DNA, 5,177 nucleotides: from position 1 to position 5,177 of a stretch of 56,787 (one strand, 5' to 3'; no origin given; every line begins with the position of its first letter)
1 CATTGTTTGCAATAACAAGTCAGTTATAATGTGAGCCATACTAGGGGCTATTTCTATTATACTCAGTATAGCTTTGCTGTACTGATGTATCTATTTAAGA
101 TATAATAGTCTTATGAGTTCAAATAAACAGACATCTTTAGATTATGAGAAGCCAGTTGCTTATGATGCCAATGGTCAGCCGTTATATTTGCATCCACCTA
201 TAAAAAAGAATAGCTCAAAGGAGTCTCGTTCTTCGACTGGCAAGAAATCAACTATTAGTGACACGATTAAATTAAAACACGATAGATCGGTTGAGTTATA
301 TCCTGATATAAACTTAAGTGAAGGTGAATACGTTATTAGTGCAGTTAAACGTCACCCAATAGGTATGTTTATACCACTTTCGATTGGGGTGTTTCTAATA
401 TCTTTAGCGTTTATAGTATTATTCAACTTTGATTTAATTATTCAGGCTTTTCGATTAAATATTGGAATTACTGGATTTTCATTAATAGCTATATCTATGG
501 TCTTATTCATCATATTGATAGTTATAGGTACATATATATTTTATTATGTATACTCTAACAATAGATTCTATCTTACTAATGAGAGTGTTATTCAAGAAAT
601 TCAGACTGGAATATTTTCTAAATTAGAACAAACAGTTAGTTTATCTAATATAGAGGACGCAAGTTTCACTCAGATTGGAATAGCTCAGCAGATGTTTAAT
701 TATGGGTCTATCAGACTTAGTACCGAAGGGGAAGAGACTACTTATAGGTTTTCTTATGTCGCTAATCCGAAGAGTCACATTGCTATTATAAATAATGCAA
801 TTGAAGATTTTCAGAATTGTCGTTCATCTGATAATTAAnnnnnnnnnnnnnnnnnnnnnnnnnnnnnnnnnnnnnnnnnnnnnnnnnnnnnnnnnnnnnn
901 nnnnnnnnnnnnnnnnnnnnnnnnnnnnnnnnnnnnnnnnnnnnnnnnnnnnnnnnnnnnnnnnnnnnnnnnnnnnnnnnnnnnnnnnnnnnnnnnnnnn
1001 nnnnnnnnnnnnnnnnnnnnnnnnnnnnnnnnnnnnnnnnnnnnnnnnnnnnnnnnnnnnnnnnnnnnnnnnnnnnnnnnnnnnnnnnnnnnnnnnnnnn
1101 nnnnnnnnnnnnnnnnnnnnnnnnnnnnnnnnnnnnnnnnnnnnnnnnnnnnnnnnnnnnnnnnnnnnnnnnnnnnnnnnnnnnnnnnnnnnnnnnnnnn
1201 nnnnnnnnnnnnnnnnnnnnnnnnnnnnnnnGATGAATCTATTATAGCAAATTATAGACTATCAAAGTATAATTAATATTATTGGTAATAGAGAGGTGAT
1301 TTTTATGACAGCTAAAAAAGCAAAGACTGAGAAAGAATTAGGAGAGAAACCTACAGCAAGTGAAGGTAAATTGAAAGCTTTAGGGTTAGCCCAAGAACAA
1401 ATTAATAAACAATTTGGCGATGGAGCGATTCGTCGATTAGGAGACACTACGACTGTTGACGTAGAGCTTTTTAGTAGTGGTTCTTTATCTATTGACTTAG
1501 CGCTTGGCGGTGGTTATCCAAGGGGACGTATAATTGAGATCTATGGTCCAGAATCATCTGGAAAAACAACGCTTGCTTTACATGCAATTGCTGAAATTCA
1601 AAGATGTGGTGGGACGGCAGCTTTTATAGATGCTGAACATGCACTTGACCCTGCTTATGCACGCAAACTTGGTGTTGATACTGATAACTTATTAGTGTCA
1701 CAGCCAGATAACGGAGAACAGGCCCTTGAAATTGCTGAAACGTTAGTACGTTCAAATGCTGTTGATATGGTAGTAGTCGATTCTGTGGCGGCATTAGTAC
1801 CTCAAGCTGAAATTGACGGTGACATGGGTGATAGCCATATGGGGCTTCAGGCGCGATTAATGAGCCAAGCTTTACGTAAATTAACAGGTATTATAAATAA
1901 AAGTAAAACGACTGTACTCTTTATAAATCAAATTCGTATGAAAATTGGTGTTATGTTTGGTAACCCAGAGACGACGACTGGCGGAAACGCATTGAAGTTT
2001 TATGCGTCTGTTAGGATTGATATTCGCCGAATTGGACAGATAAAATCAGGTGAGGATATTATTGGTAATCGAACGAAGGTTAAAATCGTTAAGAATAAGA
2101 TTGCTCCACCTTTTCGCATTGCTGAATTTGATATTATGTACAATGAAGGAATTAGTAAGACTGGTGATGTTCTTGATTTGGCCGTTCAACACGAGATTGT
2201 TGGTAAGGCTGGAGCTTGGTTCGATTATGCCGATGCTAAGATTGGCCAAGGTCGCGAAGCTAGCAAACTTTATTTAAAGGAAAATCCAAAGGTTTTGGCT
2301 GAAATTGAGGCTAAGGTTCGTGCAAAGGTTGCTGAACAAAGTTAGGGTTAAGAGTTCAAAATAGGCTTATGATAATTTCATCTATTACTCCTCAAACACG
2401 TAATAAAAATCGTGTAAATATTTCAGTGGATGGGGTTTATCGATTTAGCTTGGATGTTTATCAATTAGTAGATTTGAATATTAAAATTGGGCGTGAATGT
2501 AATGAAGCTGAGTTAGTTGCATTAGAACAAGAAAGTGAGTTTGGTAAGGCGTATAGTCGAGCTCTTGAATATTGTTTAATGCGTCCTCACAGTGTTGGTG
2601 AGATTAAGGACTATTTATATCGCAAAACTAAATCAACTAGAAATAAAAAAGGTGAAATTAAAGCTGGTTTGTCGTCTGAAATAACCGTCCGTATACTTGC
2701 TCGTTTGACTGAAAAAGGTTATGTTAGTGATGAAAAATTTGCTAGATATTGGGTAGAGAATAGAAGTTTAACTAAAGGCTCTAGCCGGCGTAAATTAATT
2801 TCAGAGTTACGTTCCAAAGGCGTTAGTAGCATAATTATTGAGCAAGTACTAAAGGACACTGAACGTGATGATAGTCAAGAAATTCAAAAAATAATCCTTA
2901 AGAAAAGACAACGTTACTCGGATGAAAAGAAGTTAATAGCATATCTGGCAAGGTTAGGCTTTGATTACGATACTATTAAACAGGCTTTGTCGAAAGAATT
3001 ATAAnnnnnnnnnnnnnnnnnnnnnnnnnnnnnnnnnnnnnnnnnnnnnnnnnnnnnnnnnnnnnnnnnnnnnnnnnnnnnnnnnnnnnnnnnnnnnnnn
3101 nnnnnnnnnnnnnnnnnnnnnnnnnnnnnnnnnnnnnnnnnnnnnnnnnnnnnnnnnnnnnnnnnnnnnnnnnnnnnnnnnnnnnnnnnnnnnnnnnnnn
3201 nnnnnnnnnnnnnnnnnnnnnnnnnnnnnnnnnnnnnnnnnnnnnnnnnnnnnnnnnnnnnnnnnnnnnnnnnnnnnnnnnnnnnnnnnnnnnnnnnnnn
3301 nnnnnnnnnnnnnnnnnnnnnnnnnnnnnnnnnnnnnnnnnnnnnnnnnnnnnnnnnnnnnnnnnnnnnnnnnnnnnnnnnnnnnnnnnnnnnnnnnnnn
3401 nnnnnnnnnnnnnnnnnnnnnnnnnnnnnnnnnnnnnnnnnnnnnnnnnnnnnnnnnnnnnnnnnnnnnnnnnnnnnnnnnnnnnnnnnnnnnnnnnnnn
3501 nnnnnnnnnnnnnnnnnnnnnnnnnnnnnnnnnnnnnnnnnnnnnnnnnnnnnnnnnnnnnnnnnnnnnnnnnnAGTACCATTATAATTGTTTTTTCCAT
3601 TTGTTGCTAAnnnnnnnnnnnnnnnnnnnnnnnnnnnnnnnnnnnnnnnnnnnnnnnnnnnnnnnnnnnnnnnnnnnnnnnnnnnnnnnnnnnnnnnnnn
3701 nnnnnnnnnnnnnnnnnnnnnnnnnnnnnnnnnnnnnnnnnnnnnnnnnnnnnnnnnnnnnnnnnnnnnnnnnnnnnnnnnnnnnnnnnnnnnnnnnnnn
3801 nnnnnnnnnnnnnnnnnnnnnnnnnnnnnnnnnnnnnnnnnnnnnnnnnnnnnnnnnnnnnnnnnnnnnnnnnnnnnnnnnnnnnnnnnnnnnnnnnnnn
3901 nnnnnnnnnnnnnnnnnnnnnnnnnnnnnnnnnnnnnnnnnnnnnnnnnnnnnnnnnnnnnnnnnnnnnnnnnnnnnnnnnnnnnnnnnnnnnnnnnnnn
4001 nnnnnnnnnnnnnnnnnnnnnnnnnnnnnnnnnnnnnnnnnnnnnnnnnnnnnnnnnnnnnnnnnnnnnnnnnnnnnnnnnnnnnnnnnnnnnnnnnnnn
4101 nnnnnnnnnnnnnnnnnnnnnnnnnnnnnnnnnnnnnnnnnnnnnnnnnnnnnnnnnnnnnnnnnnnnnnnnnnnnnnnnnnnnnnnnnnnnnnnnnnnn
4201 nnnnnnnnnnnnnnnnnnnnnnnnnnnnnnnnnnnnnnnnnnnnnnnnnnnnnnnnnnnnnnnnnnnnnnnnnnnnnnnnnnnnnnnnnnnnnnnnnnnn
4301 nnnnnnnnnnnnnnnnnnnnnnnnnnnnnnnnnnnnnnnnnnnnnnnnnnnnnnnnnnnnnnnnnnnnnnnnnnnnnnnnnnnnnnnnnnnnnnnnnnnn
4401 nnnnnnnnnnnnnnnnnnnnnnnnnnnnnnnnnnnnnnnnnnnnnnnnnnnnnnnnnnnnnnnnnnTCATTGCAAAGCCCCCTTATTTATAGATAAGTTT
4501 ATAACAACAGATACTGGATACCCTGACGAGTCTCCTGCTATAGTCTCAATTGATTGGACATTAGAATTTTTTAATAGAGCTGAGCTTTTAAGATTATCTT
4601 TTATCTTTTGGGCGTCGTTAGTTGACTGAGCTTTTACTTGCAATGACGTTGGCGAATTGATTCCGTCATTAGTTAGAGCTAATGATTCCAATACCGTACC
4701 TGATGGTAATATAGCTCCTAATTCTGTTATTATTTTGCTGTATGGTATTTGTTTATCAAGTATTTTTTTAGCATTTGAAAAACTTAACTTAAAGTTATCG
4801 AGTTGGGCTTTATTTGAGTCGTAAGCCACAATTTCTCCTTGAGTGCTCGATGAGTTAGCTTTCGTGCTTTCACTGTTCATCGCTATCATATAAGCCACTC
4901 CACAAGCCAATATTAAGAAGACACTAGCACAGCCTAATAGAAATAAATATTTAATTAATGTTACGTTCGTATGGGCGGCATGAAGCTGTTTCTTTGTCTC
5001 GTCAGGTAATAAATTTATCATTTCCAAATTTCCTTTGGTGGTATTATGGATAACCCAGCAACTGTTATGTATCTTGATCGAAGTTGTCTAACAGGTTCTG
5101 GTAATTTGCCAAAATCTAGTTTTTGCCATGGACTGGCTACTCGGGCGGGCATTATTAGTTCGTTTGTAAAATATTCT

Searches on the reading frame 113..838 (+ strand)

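Call 55: search_protein_families(library=pfam, max_evalue=0.00001, proteins=[window:113-838:+])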
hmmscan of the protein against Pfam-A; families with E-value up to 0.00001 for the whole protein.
window:113-838:+ (241 aa): 1 family
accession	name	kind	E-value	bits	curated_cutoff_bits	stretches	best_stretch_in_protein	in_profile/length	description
PF03703.20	bPH_2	-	8.4e-07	29.6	22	1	147-216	1-66/78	Bacterial PH domain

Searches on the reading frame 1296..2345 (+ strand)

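Call 55: search_protein_families(library=pfam, max_evalue=0.00001, proteins=[window:1296-2345:+])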
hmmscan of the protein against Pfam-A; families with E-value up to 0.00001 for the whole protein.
window:1296-2345:+ (349 aa): 4 families
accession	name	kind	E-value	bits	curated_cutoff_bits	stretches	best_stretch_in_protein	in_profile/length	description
PF00154.27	RecA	-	6.4e-141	468.8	27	1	27-287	1-262/262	recA bacterial DNA recombination protein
PF21096.2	RecA_C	-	2.3e-23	82.5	27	1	290-345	1-56/57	RecA C-terminal domain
PF08423.17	Rad51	-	5.2e-10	39.4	22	1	59-245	8-211/244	Rad51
PF06745.19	ATPase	-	4.6e-08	33.1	26.6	1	66-224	8-167/231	KaiC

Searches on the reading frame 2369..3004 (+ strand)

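Call 55: search_protein_families(library=pfam, max_evalue=0.00001, proteins=[window:2369-3004:+])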
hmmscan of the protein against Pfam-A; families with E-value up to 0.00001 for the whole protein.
window:2369-3004:+ (211 aa): 2 families
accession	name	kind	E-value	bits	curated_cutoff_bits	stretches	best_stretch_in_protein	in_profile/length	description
PF02631.22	RecX_HTH2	-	3.4e-12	46.8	26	1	120-161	1-42/42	RecX, second three-helix domain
PF21982.2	RecX_HTH1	-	5.5e-12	45.9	26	0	61-86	1-26/40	RecX, first three-helix domain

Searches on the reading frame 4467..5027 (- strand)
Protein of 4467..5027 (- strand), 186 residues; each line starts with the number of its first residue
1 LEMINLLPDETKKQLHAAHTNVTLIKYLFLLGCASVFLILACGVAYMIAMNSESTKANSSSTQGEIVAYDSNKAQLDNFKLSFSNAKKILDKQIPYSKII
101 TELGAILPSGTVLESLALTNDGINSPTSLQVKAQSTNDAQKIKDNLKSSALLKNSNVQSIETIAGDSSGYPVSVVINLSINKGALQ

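Call 55: search_protein_families(library=pfam, max_evalue=0.00001, proteins=[window:4467-5027:-])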
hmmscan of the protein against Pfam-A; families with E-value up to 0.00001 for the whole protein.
window:4467-5027:- (186 aa): 1 family
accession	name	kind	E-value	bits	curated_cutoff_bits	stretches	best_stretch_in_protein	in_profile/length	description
PF05137.18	PilN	-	6.9e-06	26.5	22.8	0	101-164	4-63/78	Fimbrial assembly protein (PilN)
